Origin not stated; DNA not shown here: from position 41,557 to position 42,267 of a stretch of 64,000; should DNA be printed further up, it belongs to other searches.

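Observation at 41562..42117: Doc (Fic-fold) toxin with a short upstream overlapping putative antitoxin: toxin-antitoxin addiction module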

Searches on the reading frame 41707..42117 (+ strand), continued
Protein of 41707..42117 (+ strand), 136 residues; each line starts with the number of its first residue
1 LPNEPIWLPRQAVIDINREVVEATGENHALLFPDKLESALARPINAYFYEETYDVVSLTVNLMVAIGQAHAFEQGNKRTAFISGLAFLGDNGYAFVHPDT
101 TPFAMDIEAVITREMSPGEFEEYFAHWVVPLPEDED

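Call 32: get_annotated_region(hit=H34, flank=2500)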
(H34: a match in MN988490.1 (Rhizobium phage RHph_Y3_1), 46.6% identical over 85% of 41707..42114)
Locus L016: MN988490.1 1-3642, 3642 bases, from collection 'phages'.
description: Rhizobium phage RHph_Y3_1, complete genome.
organism: Rhizobium phage RHph_Y3_1 (NCBI taxid 2509775)
taxonomy: Viruses; Duplodnaviria; Heunggongvirae; Uroviricota; Caudoviricetes
host: Rhizobium phaseoli Y3_1; source: agricultural lands; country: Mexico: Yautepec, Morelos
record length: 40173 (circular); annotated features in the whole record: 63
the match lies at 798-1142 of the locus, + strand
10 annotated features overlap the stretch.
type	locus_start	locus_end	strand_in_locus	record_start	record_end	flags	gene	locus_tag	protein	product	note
CDS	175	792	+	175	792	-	-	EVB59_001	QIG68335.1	hypothetical protein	-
CDS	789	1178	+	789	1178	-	-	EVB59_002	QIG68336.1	Fic/DOC family toxin protein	-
CDS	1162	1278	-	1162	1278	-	-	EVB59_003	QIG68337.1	hypothetical protein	-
CDS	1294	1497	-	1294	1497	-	-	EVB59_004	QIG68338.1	hypothetical protein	-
CDS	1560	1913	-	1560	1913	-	-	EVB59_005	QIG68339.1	nuclease SNase-like domain-containing protein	GO_function: GO:0003676 - nucleic acid binding; GO_function: GO:0016788 - hydrolase activity, acting on ester bonds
CDS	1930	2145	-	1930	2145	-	-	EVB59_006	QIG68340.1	hypothetical protein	-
CDS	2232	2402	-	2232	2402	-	-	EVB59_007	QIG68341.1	hypothetical protein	-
CDS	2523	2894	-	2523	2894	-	-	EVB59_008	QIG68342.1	hypothetical protein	-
CDS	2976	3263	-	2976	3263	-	-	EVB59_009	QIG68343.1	hypothetical protein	-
CDS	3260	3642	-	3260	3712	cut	-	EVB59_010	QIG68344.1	putative excisionase protein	-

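Call 35: search_solved_structures(query=window:41707-42114:+, max_evalue=0.01, show_alignments=2)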
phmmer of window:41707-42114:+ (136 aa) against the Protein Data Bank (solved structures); distinct sequences matched with E-value up to 0.01: 4.
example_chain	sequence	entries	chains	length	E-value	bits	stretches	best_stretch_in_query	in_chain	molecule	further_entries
3k33_A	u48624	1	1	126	2.9e-06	30.9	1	29-100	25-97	Death on curing protein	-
3dd7_A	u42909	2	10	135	2.4e-05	27.9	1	30-100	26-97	Death on curing protein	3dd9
3kh2_A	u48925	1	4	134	4.5e-05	27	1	29-100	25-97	Death on curing protein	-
9vzc_A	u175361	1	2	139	0.0028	21.2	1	33-96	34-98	Death-on-curing family protein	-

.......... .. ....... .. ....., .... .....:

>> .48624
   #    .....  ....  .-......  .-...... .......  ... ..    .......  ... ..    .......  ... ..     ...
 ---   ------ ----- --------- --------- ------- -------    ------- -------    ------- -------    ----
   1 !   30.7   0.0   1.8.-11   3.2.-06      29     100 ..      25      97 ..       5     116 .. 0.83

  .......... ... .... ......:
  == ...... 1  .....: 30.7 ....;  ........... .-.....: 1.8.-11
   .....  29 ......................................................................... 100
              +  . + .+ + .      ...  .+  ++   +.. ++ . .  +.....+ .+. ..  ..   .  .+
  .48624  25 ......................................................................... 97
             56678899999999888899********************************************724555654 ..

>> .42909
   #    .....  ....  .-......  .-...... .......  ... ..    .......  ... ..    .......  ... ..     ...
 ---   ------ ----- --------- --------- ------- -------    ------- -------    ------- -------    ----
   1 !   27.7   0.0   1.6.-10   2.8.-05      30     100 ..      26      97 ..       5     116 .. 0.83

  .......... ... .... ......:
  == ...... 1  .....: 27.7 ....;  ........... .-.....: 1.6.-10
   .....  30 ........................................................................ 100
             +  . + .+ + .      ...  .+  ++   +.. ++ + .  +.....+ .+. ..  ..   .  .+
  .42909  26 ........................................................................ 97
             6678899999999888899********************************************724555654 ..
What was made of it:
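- phmmer alignment to P1 Doc places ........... on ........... (call 35).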

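Call 57: find_related_loci(query=A5, collection=genome_contigs, flank=2500)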
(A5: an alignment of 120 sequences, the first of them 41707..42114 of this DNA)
Query A5 (136 aa) in genome_contigs; peptide patterns used: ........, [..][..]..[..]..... (x = any residue, [..] = any of these).
600 stretches matched a pattern (row limit reached: there are more); 537 encode a relative of the query (tblastn E <= 1e-3); the best 80 are kept; 80 distinct loci.
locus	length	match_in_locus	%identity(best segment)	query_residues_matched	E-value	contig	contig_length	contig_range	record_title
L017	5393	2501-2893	49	1-131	2e-35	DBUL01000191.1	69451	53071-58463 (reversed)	MAG TPA_asm: Rhizobiaceae bacterium UBA1291 UBA1291_contig_562, whole genome shotgun sequence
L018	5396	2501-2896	46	1-132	5e-32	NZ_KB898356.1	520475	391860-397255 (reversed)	Rhizobium sp. 2MFCol3.1 D460DRAFT_scaffold00004.4, whole genome shotgun sequence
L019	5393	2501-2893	48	1-132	3e-31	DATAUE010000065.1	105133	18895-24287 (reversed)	MAG TPA_asm: Stellaceae bacterium isolate SMAG_U5564 k141_3224212, whole genome shotgun sequence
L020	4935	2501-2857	53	1-120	1e-30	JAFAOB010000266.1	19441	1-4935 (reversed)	MAG: Alphaproteobacteria bacterium isolate CP_BM_ER_1 BM_ER_k147_3977934, whole genome shotgun sequence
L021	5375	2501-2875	49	1-130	2e-29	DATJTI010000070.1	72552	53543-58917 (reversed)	MAG TPA_asm: Stellaceae bacterium isolate SMAG_U15016 k141_3929376, whole genome shotgun sequence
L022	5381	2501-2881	43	1-128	2e-29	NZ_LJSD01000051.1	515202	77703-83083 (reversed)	Mesorhizobium sp. 1M-11 scaffold3, whole genome shotgun sequence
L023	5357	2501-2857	47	1-120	2e-29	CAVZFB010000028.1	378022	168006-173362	MAG: uncultured Alphaproteobacteria bacterium isolate MFD05841.bin.2.6 genome assembly, contig: contig_22923, whole geno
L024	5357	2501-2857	49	1-120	6e-29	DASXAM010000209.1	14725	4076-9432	MAG TPA_asm: Stellaceae bacterium isolate SMAG_U3766 k141_272769, whole genome shotgun sequence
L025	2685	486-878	48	1-132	3e-29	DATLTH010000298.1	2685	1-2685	MAG TPA_asm: Stellaceae bacterium isolate SMAG_U13951 k141_3849, whole genome shotgun sequence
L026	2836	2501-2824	50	1-110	5e-29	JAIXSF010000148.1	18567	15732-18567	MAG: Rhizobiaceae bacterium isolate C4_MAG_00090 pond_C4_MAG_00090_000000000372, whole genome shotgun sequence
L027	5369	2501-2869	45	3-130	2e-28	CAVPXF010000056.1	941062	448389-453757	MAG: uncultured Alphaproteobacteria bacterium isolate MFD01716.bin.2.96 genome assembly, contig: contig_8474, whole geno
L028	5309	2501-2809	54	1-104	7e-28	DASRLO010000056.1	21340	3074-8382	MAG TPA_asm: Stellaceae bacterium isolate SMAG_U10190 k141_127246, whole genome shotgun sequence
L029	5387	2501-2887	46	1-130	5e-28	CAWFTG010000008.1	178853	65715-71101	MAG: uncultured Alphaproteobacteria bacterium isolate MFD09603.bin.1.272 genome assembly, contig: contig_59779, whole ge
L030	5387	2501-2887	42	1-130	9e-28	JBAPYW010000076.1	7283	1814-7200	MAG: Xanthobacteraceae bacterium isolate MFD00328_ilm_asm_bin21 k127_190811, whole genome shotgun sequence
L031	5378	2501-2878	48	1-131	1e-27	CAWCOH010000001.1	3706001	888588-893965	MAG: uncultured Alphaproteobacteria bacterium isolate MFD04944.bin.2.63 genome assembly, contig: contig_24645, whole gen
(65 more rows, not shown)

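Call 65: predict_structure(alignment_id=A5)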
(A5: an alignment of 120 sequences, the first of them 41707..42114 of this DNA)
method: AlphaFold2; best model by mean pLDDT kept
length: 136 residues; sequences in the alignment: 120
mean_pLDDT: 94.6   pTM: 0.88
mean pLDDT of the five models: 94.6, 93.6, 93.4, 92.4, 88.5
residues with pLDDT >= 90: 125; 70-90: 6; 50-70: 4; < 50: 1
segments of 3 or more residues with pLDDT < 50: none
pLDDT, mean of each block of 10 residues (from residue 1): 89 98 93 98 97 97 98 97 97 93 94 96 96 70
secondary structure, 60 per line:
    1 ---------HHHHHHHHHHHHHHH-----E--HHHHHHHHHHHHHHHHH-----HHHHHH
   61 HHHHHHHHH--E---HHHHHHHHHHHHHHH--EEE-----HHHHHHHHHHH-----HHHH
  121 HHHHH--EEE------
elements in order: H10-24 H33-49 H55-69 H76-90 E93-95 H101-111 H117-125 E128-130

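Call 68: fold_search(model_id=the predicted structure, library=pdb)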
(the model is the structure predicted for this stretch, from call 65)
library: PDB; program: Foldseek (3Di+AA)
matches with E <= 10: 173; with E <= 0.001: 5
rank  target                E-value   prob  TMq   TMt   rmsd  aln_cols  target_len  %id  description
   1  3kh2_C                6.7e-05  1.00  0.80  0.88   1.9       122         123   23  Crystal structure of the P1 bacteriophage Doc toxin (F68S) in complex with the Phd antitoxin (L17M/V39A). Northeast St (released 2010-08-18)
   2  3dd7_A                7.9e-05  1.00  0.75  0.83   2.4       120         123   24  Structure of DocH66Y in complex with the C-terminal domain of Phd (released 2008-09-16)
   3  3kh2_A                9.4e-05  1.00  0.75  0.81   2.4       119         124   24  Crystal structure of the P1 bacteriophage Doc toxin (F68S) in complex with the Phd antitoxin (L17M/V39A). Northeast St (released 2010-08-18)
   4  3dd7_C                1.3e-04  1.00  0.77  0.85   1.8       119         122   24  Structure of DocH66Y in complex with the C-terminal domain of Phd (released 2008-09-16)
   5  3k33_A                2.3e-04  1.00  0.75  0.81   2.3       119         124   24  Crystal structure of the Phd-Doc complex (released 2010-08-18)
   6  3dd9_B                1.1e-02  0.99  0.38  0.43  13.4       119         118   23  Structure of DocH66Y dimer (released 2009-06-09)
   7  4n67                  1.4e-02  1.00  0.53  0.36   3.7       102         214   17  Crystal Structure of the N-terminal Fic Domain of a Putative Cell Filamentation protein (VirB-translocated Bep effector  (released 2014-09-24)
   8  3zcb_A                2.0e-02  1.00  0.57  0.45   5.2       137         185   12  VbhT Fic protein from Bartonella schoenbuchensis in complex with VbhA antitoxin mutant E24G and ATP (released 2013-06-19)
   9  4lu4_A                2.7e-02  1.00  0.55  0.36   5.7       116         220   15  Crystal Structure of the N-terminal Fic Domain of a Putative Cell Filamentation protein (VirB-translocated Bep effecto (released 2014-08-06)
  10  8wt0_A                3.7e-02  1.00  0.63  0.50   5.9       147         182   14  The toxin-antitoxin complex Fic-1-AntF is a deAMPylase that regulates the activity of DNA gyrase (released 2024-10-23)
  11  3shg_A                3.9e-02  1.00  0.58  0.43   5.9       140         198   12  VBHT Fic protein from BARTONELLA SCHOENBUCHENSIS in complex with VBHA antitoxin (released 2012-01-25)
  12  9yz5_A                4.6e-02  1.00  0.64  0.29   5.2       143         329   17  human FicD bound with farnesyl pyrophosphate (released 2026-02-25)
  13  4wgj                  4.6e-02  1.00  0.53  0.36   4.0       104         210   15  Crystal Structure of BepC protein (VirB-translocated Bartonella effector protein) with bound AMPPNP from Bartonella trib (released 2015-10-14)
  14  4u07_A                5.2e-02  1.00  0.63  0.30   5.1       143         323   17  ATP bound to eukaryotic FIC domain containing protein (released 2014-12-10)
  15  3zc7_A                5.5e-02  1.00  0.60  0.44   5.2       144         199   12  VbhT Fic protein from Bartonella schoenbuchensis in complex with VbhA antitoxin and ATP (released 2013-06-19)
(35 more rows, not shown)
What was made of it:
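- On Doc (death-on-curing) toxins, Fic fold (PF02661 / TIGR01550): The top five PDB matches are P1 Doc chains (3KH2, 3DD7, 3K33), TM 0.75-0.88, rmsd 1.8-2.4 A (calls 65, 68).
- Closest known: phd-doc of bacteriophage P1. Same: The toxin has the Doc fold and the H-x-F-x-x-G/A-N-K-R motif (calls 35, 68).
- The AF2 model has pLDDT 94.6, and its five best PDB matches are all P1 Doc chains from Phd-bound structures (TM 0.75-0.88, rmsd about 2 A) (calls 65, 68). The fold matches P1 Doc far better than AMPylating Fic proteins: E about 1e-4 and TM 0.75-0.88, against E of 1e-2 or worse (call 68).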

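Call 69: search_protein_families(library=phrogs, proteins=[window:41707-42117:+], max_evalue=0.001)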
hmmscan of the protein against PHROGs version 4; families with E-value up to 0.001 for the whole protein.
window:41707-42117:+ (136 aa): 3 families
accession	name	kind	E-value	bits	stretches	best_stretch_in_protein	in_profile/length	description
phrog_577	-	moron, auxiliary metabolic gene and host takeover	3.8e-22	79.5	1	8-127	5-123/128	Doc-like toxin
phrog_26655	-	unknown function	4.6e-06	27.7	1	13-101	84-175/216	-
phrog_18015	-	unknown function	5.7e-05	23.7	1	35-99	35-100/244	-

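Call 70: search_protein_families(library=padloc, proteins=[window:41707-42117:+], max_evalue=0.001)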
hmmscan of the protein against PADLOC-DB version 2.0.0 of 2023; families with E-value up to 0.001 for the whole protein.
window:41707-42117:+ (136 aa): 0 families

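Call 77: search_dna_similar(query=window:41707-42114:+, collection=plasmids, mode=protein, max_rows=40, max_evalue=1e-10)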
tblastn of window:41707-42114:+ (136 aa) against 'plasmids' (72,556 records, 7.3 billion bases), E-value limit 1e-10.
Records with a match: 54; places in all: 55; records where one place covers at least 80% of the query: 17.
Best place of each record, by identity: 60-80% 7; <60% 47.
By first word of the organism name: Leptospira 23; Sinorhizobium 13; Sulfitobacter 6; Rhizobium 5; Agrobacterium 3; Microvirga 1; Aliiroseovarius 1; Antarctobacter 1; Nitrosomonas 1.
By predicted mobility (MOB-suite, as given by PLSDB): non-mobilizable 30; mobilizable 16; conjugative 8.
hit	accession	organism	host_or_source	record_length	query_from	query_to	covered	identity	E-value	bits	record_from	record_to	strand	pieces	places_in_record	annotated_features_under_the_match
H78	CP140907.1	Sinorhizobium medicae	Medicago lupulina,whole organism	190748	1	134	99%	70.9%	6e-58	199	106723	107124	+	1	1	type II toxin-antitoxin system death-on-curing family toxin | hypothetical protein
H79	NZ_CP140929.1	Sinorhizobium medicae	Medicago lupulina,whole organism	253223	1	134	99%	70.9%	6e-58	199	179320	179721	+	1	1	type II toxin-antitoxin system death-on-curing family toxin | hypothetical protein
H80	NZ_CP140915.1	Sinorhizobium medicae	Medicago lupulina,whole organism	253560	1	134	99%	70.9%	6e-58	199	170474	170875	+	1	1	type II toxin-antitoxin system death-on-curing family toxin | hypothetical protein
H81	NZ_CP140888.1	Sinorhizobium medicae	Medicago lupulina,whole organism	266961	1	134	99%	70.9%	6e-58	199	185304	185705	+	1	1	type II toxin-antitoxin system death-on-curing family toxin | hypothetical protein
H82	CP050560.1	Sinorhizobium meliloti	Melilotus officinalis,cell culture,root ...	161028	1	135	99%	64.4%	3e-53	186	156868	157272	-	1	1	type II toxin-antitoxin system death-on-curing family toxin | hypothetical protein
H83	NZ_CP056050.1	Agrobacterium vitis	Vitis vinifera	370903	3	133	96%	47.7%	1e-29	118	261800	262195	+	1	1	type II toxin-antitoxin system death-on-curing family toxin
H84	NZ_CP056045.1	Agrobacterium vitis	Vitis vinifera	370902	3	133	96%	47.7%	1e-29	118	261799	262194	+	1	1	type II toxin-antitoxin system death-on-curing family toxin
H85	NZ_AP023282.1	Agrobacterium vitis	Vitis vinifera,grapevine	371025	3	133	96%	47.7%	1e-29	118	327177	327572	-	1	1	type II toxin-antitoxin system death-on-curing family toxin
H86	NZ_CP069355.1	Microvirga sp. VF16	Vachellia farnesiana,Cell culture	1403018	1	131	96%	43.3%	7e-23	99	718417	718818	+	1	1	none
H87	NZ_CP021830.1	Sinorhizobium meliloti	Medicago truncatula,Single Cell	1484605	60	135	56%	61.8%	2e-23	100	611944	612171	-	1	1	record has no annotation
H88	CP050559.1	Sinorhizobium meliloti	Melilotus officinalis,cell culture,root ...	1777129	60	135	56%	61.8%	2e-23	100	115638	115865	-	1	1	none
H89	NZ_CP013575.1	Rhizobium phaseoli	Phaseolus vulgaris,Whole ...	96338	4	101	72%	48.0%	3e-19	89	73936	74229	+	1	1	type II toxin-antitoxin system death-on-curing family toxin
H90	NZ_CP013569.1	Rhizobium phaseoli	Phaseolus vulgaris,Whole ...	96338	4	101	72%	48.0%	3e-19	89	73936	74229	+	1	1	type II toxin-antitoxin system death-on-curing family toxin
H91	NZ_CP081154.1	Aliiroseovarius sp. M344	-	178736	3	135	98%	35.3%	2e-15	78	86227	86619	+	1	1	type II toxin-antitoxin system death-on-curing family toxin | transcriptional regulator/antitoxin MazE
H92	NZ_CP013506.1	Rhizobium sp. N1341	Phaseolus vulgaris,Whole ...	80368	3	101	73%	46.5%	2e-19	90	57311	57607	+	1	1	Fic family protein | hypothetical protein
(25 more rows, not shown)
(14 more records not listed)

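Call 95: find_related_loci(query=A5, collection=viral_contigs, flank=3000)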
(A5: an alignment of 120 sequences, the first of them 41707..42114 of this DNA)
Query A5 (136 aa) in viral_contigs; peptide patterns used: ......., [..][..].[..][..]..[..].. (x = any residue, [..] = any of these).
150 stretches matched a pattern; 60 encode a relative of the query (tblastn E <= 1e-3); 60 distinct loci.
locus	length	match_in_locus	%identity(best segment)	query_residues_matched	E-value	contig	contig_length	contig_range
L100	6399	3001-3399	59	1-133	6e-50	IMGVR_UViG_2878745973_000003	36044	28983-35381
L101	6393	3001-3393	53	1-131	7e-41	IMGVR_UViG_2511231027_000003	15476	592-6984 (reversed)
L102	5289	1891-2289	50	1-131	5e-37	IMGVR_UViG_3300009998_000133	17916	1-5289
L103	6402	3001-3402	50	1-135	1e-34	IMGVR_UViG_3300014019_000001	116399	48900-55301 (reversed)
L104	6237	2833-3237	47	1-135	4e-34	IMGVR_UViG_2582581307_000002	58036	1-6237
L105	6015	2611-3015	46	1-136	2e-32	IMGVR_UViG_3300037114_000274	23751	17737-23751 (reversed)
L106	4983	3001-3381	43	1-128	4e-30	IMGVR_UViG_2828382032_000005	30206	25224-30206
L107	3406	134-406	53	1-92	9e-28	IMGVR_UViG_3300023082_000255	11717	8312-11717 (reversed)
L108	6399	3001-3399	39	1-133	6e-27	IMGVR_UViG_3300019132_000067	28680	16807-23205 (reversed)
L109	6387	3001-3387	41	2-130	9e-25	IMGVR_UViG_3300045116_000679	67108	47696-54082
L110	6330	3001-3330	48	1-111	3e-24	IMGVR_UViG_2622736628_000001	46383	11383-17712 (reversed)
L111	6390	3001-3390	41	1-131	4e-24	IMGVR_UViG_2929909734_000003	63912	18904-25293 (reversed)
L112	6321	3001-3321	46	5-112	8e-23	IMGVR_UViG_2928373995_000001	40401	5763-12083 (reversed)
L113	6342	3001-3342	42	5-119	6e-22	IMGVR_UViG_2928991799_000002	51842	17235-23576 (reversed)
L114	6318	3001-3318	45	5-111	5e-21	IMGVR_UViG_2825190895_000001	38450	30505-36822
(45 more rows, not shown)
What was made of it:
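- Tried and rejected: They worked with a 120-sequence alignment (calls 57, 95).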
